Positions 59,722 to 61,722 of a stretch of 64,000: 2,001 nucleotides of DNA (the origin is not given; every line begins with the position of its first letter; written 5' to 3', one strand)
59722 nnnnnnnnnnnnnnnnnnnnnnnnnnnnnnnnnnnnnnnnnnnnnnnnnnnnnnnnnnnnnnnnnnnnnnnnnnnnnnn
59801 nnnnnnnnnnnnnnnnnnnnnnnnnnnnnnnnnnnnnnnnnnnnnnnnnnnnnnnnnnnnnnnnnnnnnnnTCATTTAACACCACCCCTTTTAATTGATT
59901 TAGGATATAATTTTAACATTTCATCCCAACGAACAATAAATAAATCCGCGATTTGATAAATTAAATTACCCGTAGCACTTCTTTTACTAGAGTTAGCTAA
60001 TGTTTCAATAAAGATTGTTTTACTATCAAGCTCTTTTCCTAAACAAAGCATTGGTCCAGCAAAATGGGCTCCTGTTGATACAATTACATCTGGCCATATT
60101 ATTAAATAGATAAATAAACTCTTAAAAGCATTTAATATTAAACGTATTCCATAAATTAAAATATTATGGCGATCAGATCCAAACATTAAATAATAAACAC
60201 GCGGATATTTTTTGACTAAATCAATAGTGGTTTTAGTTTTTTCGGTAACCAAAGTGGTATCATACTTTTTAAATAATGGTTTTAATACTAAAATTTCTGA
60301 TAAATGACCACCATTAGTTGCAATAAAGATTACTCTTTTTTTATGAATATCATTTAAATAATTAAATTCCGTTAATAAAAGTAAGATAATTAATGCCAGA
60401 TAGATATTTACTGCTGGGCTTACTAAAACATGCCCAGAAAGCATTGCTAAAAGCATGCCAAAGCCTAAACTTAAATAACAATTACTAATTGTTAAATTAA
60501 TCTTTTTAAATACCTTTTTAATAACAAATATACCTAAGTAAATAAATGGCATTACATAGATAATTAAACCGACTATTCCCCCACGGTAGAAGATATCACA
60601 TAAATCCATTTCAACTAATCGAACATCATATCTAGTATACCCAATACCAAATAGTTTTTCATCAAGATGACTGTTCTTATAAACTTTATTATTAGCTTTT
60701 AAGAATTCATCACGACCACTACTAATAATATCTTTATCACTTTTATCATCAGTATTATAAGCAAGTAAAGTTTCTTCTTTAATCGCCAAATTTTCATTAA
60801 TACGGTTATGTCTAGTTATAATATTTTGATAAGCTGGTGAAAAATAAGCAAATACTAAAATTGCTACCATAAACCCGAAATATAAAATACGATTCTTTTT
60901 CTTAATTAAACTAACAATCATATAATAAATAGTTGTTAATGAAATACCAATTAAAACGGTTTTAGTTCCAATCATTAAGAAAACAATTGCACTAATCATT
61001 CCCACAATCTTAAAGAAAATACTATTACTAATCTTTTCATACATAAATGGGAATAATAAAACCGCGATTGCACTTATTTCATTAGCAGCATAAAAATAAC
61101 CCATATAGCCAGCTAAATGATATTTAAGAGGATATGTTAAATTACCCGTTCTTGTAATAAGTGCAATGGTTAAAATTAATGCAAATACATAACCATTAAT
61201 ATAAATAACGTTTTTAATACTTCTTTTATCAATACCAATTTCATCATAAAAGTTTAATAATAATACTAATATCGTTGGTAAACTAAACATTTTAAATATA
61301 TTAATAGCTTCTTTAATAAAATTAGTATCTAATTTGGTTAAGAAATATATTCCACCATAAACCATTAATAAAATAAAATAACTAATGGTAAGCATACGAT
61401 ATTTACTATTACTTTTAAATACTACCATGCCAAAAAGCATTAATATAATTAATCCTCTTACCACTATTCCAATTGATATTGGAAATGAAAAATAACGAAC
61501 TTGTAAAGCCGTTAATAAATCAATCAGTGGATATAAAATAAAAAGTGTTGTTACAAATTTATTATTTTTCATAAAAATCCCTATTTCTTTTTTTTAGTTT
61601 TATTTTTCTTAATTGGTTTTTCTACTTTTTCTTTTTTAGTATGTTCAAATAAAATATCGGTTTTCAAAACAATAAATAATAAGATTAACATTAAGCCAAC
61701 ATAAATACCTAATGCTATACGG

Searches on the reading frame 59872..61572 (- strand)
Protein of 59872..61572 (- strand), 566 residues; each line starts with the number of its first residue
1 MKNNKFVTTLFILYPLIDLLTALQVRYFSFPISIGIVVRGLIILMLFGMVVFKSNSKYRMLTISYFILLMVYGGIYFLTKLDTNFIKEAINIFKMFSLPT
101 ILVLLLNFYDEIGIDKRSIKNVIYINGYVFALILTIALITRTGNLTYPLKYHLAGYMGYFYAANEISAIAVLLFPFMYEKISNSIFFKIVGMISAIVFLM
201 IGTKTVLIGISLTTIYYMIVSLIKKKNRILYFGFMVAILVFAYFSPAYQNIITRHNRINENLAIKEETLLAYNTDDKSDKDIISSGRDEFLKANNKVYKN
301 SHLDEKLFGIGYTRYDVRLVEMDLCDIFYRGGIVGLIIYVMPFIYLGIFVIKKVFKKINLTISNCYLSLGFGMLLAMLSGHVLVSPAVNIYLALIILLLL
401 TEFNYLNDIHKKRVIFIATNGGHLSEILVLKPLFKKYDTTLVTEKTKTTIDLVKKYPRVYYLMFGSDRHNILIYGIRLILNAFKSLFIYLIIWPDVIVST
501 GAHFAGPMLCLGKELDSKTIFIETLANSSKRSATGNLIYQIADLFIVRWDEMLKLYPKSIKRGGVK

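Call 7: search_protein_families(library=pfam, proteins=[window:59872-61572:-])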
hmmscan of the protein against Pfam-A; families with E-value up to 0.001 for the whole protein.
window:59872-61572:- (566 aa): 3 families
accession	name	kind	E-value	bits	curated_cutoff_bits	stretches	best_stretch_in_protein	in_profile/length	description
PF13425.11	O-antigen_lig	-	6.9e-48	164.1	31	1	4-402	5-458/462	O-antigen ligase like membrane protein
PF08660.17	Alg14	-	1e-08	35.8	27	1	511-562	121-168/171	Oligosaccharide biosynthesis protein Alg14 like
PF04932.20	Wzy_C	-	9.3e-06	25.9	31.7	1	192-311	4-104/149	O-Antigen ligase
